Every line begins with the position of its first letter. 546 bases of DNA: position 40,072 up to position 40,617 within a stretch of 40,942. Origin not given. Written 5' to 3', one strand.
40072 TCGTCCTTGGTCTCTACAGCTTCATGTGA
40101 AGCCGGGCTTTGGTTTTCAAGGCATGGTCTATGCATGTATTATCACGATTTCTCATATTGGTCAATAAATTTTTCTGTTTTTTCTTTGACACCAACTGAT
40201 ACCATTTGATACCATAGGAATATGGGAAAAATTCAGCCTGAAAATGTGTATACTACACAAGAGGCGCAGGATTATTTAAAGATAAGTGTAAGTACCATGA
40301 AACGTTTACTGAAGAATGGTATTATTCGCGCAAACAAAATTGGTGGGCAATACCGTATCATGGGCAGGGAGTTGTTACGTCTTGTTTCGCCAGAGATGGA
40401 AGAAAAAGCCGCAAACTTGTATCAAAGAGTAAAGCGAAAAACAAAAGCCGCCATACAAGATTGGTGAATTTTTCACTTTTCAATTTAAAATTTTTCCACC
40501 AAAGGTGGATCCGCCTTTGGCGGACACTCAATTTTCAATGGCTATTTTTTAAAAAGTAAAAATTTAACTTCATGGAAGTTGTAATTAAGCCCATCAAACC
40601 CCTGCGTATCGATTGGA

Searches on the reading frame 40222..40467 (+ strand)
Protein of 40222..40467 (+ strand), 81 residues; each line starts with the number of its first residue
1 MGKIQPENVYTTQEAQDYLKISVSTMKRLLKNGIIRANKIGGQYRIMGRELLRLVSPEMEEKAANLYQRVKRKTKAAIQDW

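Call 52: search_protein_families(library=pfam, proteins=[window:40222-40467:+], max_evalue=0.05)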
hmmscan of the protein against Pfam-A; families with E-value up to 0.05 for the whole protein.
window:40222-40467:+ (81 aa): 1 family
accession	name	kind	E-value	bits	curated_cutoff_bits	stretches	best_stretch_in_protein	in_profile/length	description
PF12728.13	HTH_17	-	1.2e-11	45.1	27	1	9-54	1-46/51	Helix-turn-helix domain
